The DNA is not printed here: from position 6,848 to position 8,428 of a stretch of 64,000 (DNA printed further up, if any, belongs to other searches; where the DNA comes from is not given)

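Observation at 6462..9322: Two Gly-Gly-leader, Cys/Ser/Thr-rich precursor peptides directly upstream of a stand-alone LanC, with no dehydratase, leader protease or exporter nearby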

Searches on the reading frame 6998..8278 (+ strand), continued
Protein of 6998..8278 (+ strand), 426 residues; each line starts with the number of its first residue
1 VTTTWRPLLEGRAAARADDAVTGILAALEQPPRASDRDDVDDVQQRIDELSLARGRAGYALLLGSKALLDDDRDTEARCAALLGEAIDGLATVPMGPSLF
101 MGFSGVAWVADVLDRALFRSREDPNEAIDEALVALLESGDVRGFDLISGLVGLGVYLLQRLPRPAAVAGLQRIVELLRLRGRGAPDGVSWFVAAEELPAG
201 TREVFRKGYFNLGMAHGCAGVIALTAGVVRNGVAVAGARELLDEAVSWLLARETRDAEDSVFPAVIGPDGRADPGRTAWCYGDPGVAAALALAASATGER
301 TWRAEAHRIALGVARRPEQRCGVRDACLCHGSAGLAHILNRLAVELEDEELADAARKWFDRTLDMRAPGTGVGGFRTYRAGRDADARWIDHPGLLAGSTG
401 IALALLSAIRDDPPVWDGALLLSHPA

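Call 19: find_related_loci(query=A1, collection=genome_contigs, flank=10000)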
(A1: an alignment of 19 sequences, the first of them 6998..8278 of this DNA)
Query A1 (426 aa) in genome_contigs; peptide patterns used: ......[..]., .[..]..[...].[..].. (x = any residue, [..] = any of these).
508 stretches matched a pattern; 484 encode a relative of the query (tblastn E <= 1e-3); the best 80 are kept; 80 distinct loci.
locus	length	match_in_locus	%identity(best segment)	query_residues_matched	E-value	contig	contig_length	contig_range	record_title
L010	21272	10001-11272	62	1-425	2e-142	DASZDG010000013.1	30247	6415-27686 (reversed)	MAG TPA_asm: Actinomycetota bacterium isolate SMAG_U6462 k141_305225, whole genome shotgun sequence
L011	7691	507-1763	50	4-423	3e-119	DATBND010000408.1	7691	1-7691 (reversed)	MAG TPA_asm: Actinomycetota bacterium isolate SMAG_U4015 k141_290990, whole genome shotgun sequence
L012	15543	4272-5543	61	1-425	5e-147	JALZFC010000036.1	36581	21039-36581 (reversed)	MAG: Actinomycetota bacterium isolate NEG bin29 SC8818_NODE_61_length_36581_cov_6.071487, whole genome shotgun sequence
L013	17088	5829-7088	46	5-425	1e-100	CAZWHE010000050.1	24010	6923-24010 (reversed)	MAG TPA_asm: uncultured Phycisphaerales bacterium isolate binchicken_co65_83 genome assembly, contig: NODE_8641_length_2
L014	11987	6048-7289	46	4-423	1e-99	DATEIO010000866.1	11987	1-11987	MAG TPA_asm: Thermoanaerobaculia bacterium isolate SMAG_U8840 k141_1707164, whole genome shotgun sequence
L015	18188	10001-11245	47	1-423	1e-97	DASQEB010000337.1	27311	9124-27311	MAG TPA_asm: Thermoanaerobaculia bacterium isolate SMAG_U11742 k141_455166, whole genome shotgun sequence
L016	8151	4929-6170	46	4-423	2e-96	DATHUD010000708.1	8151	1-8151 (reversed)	MAG TPA_asm: Thermoanaerobaculia bacterium isolate SMAG_U16097 k141_400512, whole genome shotgun sequence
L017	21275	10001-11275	45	2-423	5e-96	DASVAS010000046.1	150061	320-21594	MAG TPA_asm: Thermoanaerobaculia bacterium isolate SMAG_U1959 k141_1442390, whole genome shotgun sequence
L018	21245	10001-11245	45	4-423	1e-95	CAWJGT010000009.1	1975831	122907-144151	MAG: uncultured Holophagales bacterium isolate MFD04935.bin.1.7 genome assembly, contig: contig_25929, whole genome shot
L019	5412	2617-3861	47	1-425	2e-93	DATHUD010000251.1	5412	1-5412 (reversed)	MAG TPA_asm: Thermoanaerobaculia bacterium isolate SMAG_U16097 k141_701023, whole genome shotgun sequence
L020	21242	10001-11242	45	5-423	2e-91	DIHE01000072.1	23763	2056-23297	MAG TPA_asm: Holophagales bacterium UBA5704 UBA5704_contig_882, whole genome shotgun sequence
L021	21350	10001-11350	43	3-423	1e-90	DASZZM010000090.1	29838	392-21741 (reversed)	MAG TPA_asm: Thermoanaerobaculia bacterium isolate SMAG_U6236 k141_58954, whole genome shotgun sequence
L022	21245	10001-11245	44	4-423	1e-90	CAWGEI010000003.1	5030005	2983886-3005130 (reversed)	MAG: uncultured Acidobacteriota bacterium isolate MFD01916.bin.2.105 genome assembly, contig: contig_3365, whole genome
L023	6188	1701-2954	42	5-423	3e-90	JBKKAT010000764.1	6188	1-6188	MAG: Acidobacteriota bacterium isolate swi_bin.31 k127_14362252, whole genome shotgun sequence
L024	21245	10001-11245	43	5-423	4e-89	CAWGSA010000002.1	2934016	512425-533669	MAG: uncultured Acidobacteriota bacterium isolate MFD06085.bin.1.160 genome assembly, contig: contig_18397, whole genome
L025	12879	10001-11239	45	4-422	4e-89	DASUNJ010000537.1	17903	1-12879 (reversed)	MAG TPA_asm: Thermoanaerobaculia bacterium isolate SMAG_U1597 k141_1012675, whole genome shotgun sequence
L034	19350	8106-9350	45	1-425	2e-86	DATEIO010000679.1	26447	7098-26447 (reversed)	MAG TPA_asm: Thermoanaerobaculia bacterium isolate SMAG_U8840 k141_2648714, whole genome shotgun sequence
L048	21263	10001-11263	44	1-425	2e-83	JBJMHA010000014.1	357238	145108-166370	MAG: Thermoanaerobaculia bacterium isolate H1_16_all_fractions_metab_conc_6_69_19 k255_884431, whole genome shotgun sequ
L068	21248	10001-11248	42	7-422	2e-80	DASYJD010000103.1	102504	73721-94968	MAG TPA_asm: Thermoanaerobaculia bacterium isolate SMAG_U4286 k141_532965, whole genome shotgun sequence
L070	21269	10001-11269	42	1-423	4e-80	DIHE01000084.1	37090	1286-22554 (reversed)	MAG TPA_asm: Holophagales bacterium UBA5704 UBA5704_contig_712, whole genome shotgun sequence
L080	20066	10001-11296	42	2-425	2e-78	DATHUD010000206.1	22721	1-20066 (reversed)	MAG TPA_asm: Thermoanaerobaculia bacterium isolate SMAG_U16097 k141_514961, whole genome shotgun sequence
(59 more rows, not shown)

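Call 25: search_protein_families(library=pfam, proteins=[L048:6158-7564:+, L048:11294-12169:+, L048:12532-13728:+, L048:4912-6090:+, L048:15436-16812:-, L048:14143-15432:-, L048:8551-8862:+, L048:9178-9564:+, L048:9607-9966:+, L048:7476-8582:+], max_evalue=0.01)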
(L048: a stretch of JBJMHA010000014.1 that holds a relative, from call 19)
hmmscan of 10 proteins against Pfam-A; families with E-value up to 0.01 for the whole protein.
L048:6158-7564:+ (469 aa): 3 families
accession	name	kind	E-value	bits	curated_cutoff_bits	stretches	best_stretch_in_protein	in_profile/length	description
PF01595.25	CNNM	-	3.9e-52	177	28.4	1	44-229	4-174/181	Cyclin M transmembrane N-terminal domain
PF03471.22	CorC_HlyC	-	1.1e-19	70.7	27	1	383-457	2-78/81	Transporter associated domain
PF00571.33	CBS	-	1.3e-13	51.5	24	2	317-367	6-56/57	CBS domain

L048:11294-12169:+ (292 aa): 3 families
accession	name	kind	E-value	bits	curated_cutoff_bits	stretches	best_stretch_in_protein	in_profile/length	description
PF00561.26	Abhydrolase_1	-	5e-34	118.5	25.8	1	34-279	1-244/245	alpha/beta hydrolase fold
PF12697.13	Abhydrolase_6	-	2.9e-20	74.3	26.3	1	36-285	1-216/217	Alpha/beta hydrolase family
PF12146.15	Hydrolase_4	-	5.3e-13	49.3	27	1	35-134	6-108/239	Serine aminopeptidase, S33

L048:12532-13728:+ (399 aa): 2 families
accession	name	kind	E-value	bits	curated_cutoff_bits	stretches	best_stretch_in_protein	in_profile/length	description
PF01551.29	Peptidase_M23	-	3.5e-20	72.4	28.7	1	300-361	30-89/96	Peptidase family M23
PF13533.13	Biotin_lipoyl_2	-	0.003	17.8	29.8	0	326-344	13-31/32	Biotin-lipoyl like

L048:4912-6090:+ (393 aa): 5 families
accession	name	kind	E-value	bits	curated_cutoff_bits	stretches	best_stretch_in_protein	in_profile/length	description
PF13692.12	Glyco_trans_1_4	-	2.6e-27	96.3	27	1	218-354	3-141/142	Glycosyl transferases group 1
PF00534.26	Glycos_transf_1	-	7.2e-26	91.2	26.4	1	205-367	4-170/172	Glycosyl transferases group 1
PF13439.12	Glyco_transf_4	-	1.3e-16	61.5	28.5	1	51-196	15-170/170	Glycosyltransferase Family 4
PF13579.12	Glyco_trans_4_4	-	3.7e-14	53.8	29.7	1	41-191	4-158/158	Glycosyl transferase 4-like domain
PF20706.3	GT4-conflict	-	0.0011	18.5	26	1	221-375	202-377/385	Family 4 Glycosyltransferase in conflict systems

L048:15436-16812:- (459 aa): 10 families
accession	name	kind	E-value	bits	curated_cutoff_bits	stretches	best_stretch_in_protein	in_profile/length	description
PF00158.32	Sigma54_activat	-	1.8e-66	223.4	20.2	1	150-316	1-167/168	Sigma-54 interaction domain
PF00072.30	Response_reg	-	2.6e-24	86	30.2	1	7-121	1-111/111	Response regulator receiver domain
PF25601.1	AAA_lid_14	-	8.3e-21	74.1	27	1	322-393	1-72/87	AAA+ ATPase lid domain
PF14532.12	Sigma54_activ_2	-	3.2e-17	63.5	25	1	158-321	8-138/138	Sigma-54 interaction domain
PF02954.25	HTH_8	-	4.8e-12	45.8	22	1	416-456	2-42/42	Bacterial regulatory protein, Fis family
PF00004.35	AAA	-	4.8e-07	30.7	21.2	1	174-292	1-110/131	ATPase family associated with various cellular activities (AAA)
PF18024.7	HTH_50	-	8.7e-07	29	27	1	416-458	8-49/50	Helix-turn-helix domain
PF07728.20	AAA_5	-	2.3e-06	28.1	22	1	174-275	2-99/139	AAA domain (dynein-related subfamily)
PF01078.27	Mg_chelatase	-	0.0069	16.2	20.3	0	233-274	97-138/207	Magnesium chelatase, subunit ChlI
PF07724.20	AAA_2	-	0.0092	16.5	27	0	172-268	4-101/166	AAA domain (Cdc48 subfamily)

L048:14143-15432:- (430 aa): 6 families
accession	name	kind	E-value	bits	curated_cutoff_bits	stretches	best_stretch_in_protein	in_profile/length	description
PF02518.31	HATPase_c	-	1.5e-19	70.9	26.4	1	333-428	2-105/111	Histidine kinase-, DNA gyrase B-, and HSP90-like ATPase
PF00672.30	HAMP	-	7.8e-06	26.6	25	1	50-101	2-53/53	HAMP domain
PF00989.32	PAS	-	9.7e-06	26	22.6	1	112-159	2-49/113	PAS fold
PF13188.13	PAS_8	-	9.1e-05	22.7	21.8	1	112-158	2-45/65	PAS domain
PF00512.31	HisKA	-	0.00013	22.3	26.9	1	221-274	3-53/66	His Kinase A (phospho-acceptor) domain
PF08448.16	PAS_4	-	0.00016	22.3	23.1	1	118-159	2-43/110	PAS fold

L048:8551-8862:+ (104 aa): 0 families

L048:9178-9564:+ (129 aa): 0 families

L048:9607-9966:+ (120 aa): 0 families

L048:7476-8582:+ (369 aa): 2 families
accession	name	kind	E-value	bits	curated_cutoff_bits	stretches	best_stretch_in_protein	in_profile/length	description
PF04754.18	Transposase_31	-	5.6e-24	85.3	21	1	54-221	2-162/203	Putative transposase, YhgA-like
PF14261.11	DUF4351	-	4.3e-09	36.7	25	1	312-365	1-54/59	Domain of unknown function (DUF4351)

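Call 28: find_related_loci(query=A1, collection=metagenome_contigs, flank=10000)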
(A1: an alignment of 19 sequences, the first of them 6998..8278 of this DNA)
Query A1 (426 aa) in metagenome_contigs; peptide patterns used: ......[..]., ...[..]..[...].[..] (x = any residue, [..] = any of these).
600 stretches matched a pattern (row limit reached: there are more); 540 encode a relative of the query (tblastn E <= 1e-3); the best 80 are kept; 80 distinct loci.
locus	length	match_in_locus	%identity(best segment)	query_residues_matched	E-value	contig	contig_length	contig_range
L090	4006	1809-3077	44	1-425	6e-99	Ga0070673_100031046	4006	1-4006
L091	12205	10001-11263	46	3-423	5e-95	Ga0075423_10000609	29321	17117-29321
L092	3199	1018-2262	45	4-423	9e-97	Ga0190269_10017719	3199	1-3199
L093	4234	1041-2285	44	4-423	3e-94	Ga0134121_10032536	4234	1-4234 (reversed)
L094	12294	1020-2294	46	2-425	5e-92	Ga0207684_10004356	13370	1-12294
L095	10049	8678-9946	46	2-423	3e-91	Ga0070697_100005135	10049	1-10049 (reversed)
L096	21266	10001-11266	46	1-425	1e-90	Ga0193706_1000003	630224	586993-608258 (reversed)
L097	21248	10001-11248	45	3-423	7e-90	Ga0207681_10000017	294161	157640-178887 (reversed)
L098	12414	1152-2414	44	2-425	2e-89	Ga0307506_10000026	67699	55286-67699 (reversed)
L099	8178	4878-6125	44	1-423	5e-89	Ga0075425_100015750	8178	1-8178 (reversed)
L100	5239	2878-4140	45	1-425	1e-88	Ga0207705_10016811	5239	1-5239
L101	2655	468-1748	42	5-423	5e-90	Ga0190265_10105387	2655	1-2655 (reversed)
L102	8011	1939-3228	44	5-423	6e-87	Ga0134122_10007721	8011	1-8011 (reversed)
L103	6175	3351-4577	44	4-423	2e-86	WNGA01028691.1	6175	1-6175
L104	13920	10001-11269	45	1-423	2e-86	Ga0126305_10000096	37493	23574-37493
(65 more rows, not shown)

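Call 29: find_encoding_contigs(protein=P0006, flank=10000, max_places=2)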
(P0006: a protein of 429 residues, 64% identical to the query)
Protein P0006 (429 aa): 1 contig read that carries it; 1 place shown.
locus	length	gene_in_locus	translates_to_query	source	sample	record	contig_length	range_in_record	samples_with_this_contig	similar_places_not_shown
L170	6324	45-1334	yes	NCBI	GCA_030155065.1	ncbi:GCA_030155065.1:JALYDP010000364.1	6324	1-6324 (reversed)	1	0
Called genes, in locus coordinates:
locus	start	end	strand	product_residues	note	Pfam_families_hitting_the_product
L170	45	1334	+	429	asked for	PF05147:LANC_like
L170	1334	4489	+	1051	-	PF04738:Lant_dehydr_N, PF14028:Lant_dehydr_C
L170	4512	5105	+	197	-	PF04978:MST, PF12867:DinB_2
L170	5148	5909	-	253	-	PF13427:AadA_C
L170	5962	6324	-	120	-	?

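Call 30: find_encoding_contigs(protein=P0007, flank=10000, max_places=2)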
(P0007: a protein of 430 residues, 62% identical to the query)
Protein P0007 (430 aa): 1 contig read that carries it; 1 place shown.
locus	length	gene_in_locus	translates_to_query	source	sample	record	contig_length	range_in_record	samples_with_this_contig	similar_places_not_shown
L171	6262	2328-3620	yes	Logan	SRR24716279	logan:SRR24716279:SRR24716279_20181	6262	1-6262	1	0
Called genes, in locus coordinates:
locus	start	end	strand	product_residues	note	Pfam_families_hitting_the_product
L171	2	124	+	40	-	?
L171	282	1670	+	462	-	PF00884:Sulfatase, PF16347:SGSH_C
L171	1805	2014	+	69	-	-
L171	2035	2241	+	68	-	-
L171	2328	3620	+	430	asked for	PF05147:LANC_like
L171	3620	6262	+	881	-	?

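Call 31: find_encoding_contigs(protein=P0017, flank=10000, max_places=2)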
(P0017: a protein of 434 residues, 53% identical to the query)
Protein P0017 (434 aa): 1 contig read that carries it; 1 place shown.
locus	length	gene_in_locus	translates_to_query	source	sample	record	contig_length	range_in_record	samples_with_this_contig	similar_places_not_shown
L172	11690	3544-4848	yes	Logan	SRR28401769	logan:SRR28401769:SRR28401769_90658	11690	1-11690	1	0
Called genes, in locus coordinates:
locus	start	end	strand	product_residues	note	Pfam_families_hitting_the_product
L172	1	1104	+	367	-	?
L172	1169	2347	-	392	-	-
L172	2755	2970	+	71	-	-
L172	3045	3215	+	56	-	PF28317:Lant_leader_dom (weak)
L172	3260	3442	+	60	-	PF28317:Lant_leader_dom (weak)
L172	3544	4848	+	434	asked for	PF05147:LANC_like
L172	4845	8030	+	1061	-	PF04738:Lant_dehydr_N, PF14028:Lant_dehydr_C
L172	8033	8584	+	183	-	-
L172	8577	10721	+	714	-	PF03412:Peptidase_C39, PF00664:ABC_membrane, PF00005:ABC_tran, PF02463:SMC_N (faint)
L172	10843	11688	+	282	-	?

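Call 42: search_protein_families(library=pfam, proteins=[L017:7464-9980:+, L020:11712-14225:+, L015:12384-14825:+, L070:11329-13998:+, L080:11363-13549:+, L014:8517-10595:+, L021:5999-8425:+, L025:5175-7922:+, L034:3585-7133:+, L068:7564-9462:+], max_evalue=0.001)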
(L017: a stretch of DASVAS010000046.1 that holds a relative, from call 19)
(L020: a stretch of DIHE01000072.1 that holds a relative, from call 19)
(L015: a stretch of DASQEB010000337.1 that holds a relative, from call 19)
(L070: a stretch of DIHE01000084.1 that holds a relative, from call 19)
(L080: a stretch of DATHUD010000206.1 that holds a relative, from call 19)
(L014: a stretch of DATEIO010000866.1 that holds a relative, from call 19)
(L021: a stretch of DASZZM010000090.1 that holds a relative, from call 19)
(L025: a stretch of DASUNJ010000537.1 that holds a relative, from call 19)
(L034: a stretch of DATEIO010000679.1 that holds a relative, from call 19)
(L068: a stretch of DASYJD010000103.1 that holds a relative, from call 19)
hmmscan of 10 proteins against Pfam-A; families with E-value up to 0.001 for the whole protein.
L017:7464-9980:+ (839 aa): 1 family
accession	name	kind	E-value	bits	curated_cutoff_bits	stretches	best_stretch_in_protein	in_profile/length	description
PF03169.20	OPT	-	5.1e-87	293.4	25.8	1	208-790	2-621/623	OPT oligopeptide transporter protein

L020:11712-14225:+ (838 aa): 11 families
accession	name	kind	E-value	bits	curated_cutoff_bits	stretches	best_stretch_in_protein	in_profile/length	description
PF13620.12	CarboxypepD_reg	-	1.9e-77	256.1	32.3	7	419-485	2-70/82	Carboxypeptidase regulatory-like domain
PF13715.12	CarbopepD_reg_2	-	6e-21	74.7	32.2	1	419-500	1-81/88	CarboxypepD_reg-like domain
PF25020.1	TTR_TEN1-4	-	1.8e-12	47.5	27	0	419-483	9-72/86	Teneurin TTR-like domain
PF00775.27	Dioxygenase_C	-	4.8e-12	46.2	27.3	0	138-196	32-92/182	Dioxygenase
PF02369.22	Big_1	-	5.7e-12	46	34.9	0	43-94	18-65/93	Bacterial Ig-like domain (group 1)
PF20598.4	DUF6795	-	3e-11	44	27.4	0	325-375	1-45/103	Domain of unknown function (DUF6795)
PF15976.11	CooC_C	-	1.5e-10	41.4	29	0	503-541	17-55/93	CS1-pili formation C-terminal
PF10670.15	DUF4198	-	5.1e-09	37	34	0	46-99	149-199/209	Domain of unknown function (DUF4198)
PF07210.18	DUF1416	-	1.3e-07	31.8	23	0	410-459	13-62/97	Protein of unknown function (DUF1416)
PF24107.1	DUF7382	-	2.7e-07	30.8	27.4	0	41-63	17-39/65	Domain of unknown function (DUF7382)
PF09430.16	EMC7_beta-sandw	-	2.1e-06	28.4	26.6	0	692-718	20-47/122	ER membrane protein complex subunit 7, beta-sandwich domain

L015:12384-14825:+ (814 aa): 3 families
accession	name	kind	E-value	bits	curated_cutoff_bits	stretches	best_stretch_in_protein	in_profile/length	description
PF00082.27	Peptidase_S8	-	8.1e-12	45.5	21.8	1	319-586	8-288/288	Subtilase family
PF04151.21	PPC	-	0.00014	23.1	25.9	1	613-706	1-70/70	Bacterial pre-peptidase C-terminal domain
PF01483.27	P_proprotein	-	0.00083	19.8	21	0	643-715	10-79/86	Proprotein convertase P-domain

L070:11329-13998:+ (890 aa): 5 families
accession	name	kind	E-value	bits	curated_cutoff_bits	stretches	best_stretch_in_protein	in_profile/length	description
PF00686.25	CBM_20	-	8.1e-24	83.7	23.3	1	793-884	2-95/97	Starch binding domain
PF00128.31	Alpha-amylase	-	7e-17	62.2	22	2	243-353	12-92/446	Alpha amylase, catalytic domain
PF21331.3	Isoamylase_C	-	2e-12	47.9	27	1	674-782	8-106/107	Isoamylase, C-terminal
PF21156.3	ISOA1-3_C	-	2.8e-10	40.8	27.3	1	673-742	2-62/106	Isoamylase 1-3, C-terminal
PF02922.24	CBM_48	-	1.1e-07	32.5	22.4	1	55-164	1-83/83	Carbohydrate-binding module 48 (Isoamylase N-terminal domain)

L080:11363-13549:+ (729 aa): 14 families
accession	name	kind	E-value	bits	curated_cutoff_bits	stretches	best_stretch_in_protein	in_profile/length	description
PF00069.31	Pkinase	-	2.3e-45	155.5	31.7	1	14-288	1-261/263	Protein kinase domain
PF07714.23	PK_Tyr_Ser-Thr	-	4.3e-28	98.8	23.1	1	16-280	3-250/258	Protein tyrosine and serine/threonine kinase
PF07719.23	TPR_2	-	3.4e-12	45.9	27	0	521-553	1-33/34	Tetratricopeptide repeat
PF00515.34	TPR_1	-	6.2e-12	45.2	27.8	0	667-689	4-26/34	Tetratricopeptide repeat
PF14559.12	TPR_19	-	2.2e-08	34.7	25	1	534-598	4-68/68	Tetratricopeptide repeat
PF13181.12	TPR_8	-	5.8e-08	32.7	25.7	0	667-689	4-26/34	Tetratricopeptide repeat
PF13428.12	TPR_14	-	1.5e-07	31.8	23.5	0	522-563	2-43/44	Tetratricopeptide repeat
PF13431.12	TPR_17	-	2.4e-07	30.9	24.4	0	660-684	9-33/34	Tetratricopeptide repeat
PF23914.1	TPR_CcmH_CycH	-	8e-07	29.5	42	1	556-663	51-154/158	Cytochrome c-type biogenesis protein H TPR domain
PF13371.12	TPR_9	-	1.7e-05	25.2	35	1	639-691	4-56/73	Tetratricopeptide repeat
PF13432.12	TPR_16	-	3.2e-05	24.7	32.7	1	534-582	10-58/65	Tetratricopeptide repeat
PF13424.12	TPR_12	-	6.2e-05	23.5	30.1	0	594-661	8-76/77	Tetratricopeptide repeat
PF13414.12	TPR_11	-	0.00021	21.3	26.8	0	452-489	1-38/42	TPR repeat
PF01636.29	APH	-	0.00076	19.7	23.2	1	109-158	147-198/239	Phosphotransferase enzyme family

L014:8517-10595:+ (693 aa): 3 families
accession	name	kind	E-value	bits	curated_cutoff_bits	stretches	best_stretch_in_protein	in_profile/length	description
PF09423.15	PhoD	-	3e-53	181.6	27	1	148-597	1-302/343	PhoD-like phosphatase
PF16655.11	PhoD_N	-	1.5e-27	96.4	30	1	47-136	2-90/90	PhoD-like phosphatase, N-terminal domain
PF16656.11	Pur_ac_phosph_N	-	0.00048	21.1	30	1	61-136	19-93/93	Purple acid Phosphatase, N-terminal domain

L021:5999-8425:+ (809 aa): 4 families
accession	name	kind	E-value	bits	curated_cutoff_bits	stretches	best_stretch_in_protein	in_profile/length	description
PF00664.28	ABC_membrane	-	1e-34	120.9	28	1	250-516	5-274/274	ABC transporter transmembrane region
PF00005.33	ABC_tran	-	8e-32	111.1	25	1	579-727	2-137/137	ABC transporter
PF03412.21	Peptidase_C39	-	2.9e-29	102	22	1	91-220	2-132/133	Peptidase C39 family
PF02463.25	SMC_N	-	0.00044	20.2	40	0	698-764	136-208/220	RecF/RecN/SMC N terminal domain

L025:5175-7922:+ (916 aa): 2 families
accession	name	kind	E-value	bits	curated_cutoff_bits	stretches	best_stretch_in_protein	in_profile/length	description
PF12704.14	MacB_PCD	-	1.8e-36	126.8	27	2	119-347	1-206/207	MacB-like periplasmic core domain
PF02687.27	FtsX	-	1.7e-27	96.3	25.5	2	796-907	2-118/120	FtsX-like permease C-terminal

L034:3585-7133:+ (1183 aa): 2 families
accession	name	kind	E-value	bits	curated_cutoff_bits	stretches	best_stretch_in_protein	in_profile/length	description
PF00884.28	Sulfatase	-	6.5e-38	131.2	25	1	759-1055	2-300/301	Sulfatase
PF16347.10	SGSH_C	-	5.2e-07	30.4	29.3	1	1014-1067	10-64/154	N-sulphoglucosamine sulphohydrolase, C-terminal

L068:7564-9462:+ (633 aa): 0 families
